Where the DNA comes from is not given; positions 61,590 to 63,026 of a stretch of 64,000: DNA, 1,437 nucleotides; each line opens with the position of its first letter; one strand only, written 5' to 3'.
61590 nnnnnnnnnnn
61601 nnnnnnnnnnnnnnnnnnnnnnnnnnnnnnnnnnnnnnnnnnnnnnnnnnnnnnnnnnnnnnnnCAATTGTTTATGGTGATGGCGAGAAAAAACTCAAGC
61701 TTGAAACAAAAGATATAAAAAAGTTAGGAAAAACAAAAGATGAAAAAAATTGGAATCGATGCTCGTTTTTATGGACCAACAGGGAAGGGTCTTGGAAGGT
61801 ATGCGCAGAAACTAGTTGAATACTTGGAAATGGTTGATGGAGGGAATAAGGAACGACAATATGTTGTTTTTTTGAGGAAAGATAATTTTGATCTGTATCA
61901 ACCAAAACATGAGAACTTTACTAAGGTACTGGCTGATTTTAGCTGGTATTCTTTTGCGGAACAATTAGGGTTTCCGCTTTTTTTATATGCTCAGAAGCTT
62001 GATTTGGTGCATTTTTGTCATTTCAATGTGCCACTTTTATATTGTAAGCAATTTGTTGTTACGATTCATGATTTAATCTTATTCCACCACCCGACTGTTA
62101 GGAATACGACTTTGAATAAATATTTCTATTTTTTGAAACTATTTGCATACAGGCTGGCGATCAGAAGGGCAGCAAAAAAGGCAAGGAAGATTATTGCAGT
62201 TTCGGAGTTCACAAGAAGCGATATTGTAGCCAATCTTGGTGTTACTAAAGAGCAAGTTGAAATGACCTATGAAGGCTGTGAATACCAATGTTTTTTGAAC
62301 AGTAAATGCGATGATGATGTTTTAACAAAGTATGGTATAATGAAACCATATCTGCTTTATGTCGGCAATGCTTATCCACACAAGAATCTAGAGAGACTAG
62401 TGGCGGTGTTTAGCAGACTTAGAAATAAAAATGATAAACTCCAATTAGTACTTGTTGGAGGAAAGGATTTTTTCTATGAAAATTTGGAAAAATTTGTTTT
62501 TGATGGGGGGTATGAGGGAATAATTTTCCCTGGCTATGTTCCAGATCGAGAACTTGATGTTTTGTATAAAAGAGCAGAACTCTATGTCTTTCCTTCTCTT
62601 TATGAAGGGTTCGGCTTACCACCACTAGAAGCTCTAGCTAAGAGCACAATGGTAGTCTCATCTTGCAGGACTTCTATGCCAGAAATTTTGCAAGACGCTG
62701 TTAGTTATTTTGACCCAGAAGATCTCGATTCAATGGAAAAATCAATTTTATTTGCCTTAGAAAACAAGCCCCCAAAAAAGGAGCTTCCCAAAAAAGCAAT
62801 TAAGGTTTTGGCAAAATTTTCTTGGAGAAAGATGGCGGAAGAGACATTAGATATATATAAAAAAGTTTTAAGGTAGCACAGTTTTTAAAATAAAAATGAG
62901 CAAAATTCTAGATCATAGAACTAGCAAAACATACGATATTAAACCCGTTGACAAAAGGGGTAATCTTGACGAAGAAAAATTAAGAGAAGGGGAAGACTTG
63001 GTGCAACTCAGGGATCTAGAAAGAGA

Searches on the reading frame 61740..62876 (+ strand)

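Call 50: search_protein_families(library=pfam, proteins=[window:61740-62876:+], max_evalue=0.1)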
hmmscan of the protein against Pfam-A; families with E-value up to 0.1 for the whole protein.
window:61740-62876:+ (378 aa): 6 families
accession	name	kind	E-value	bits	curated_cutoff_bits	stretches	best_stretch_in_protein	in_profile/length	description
PF00534.26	Glycos_transf_1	-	8.9e-29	100.6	26.4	1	202-355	15-171/172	Glycosyl transferases group 1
PF13692.12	Glyco_trans_1_4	-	3.6e-23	82.8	27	1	203-342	2-142/142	Glycosyl transferases group 1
PF13439.12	Glyco_transf_4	-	1.6e-09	38.4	28.5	1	60-179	46-165/170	Glycosyltransferase Family 4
PF20706.3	GT4-conflict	-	1.3e-06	28.1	26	1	204-322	199-325/385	Family 4 Glycosyltransferase in conflict systems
PF13579.12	Glyco_trans_4_4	-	0.0015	19.4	29.7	1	105-175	97-154/158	Glycosyl transferase 4-like domain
PF13524.12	Glyco_trans_1_2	-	0.0055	17.1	25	1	233-371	14-144/144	Glycosyl transferase-like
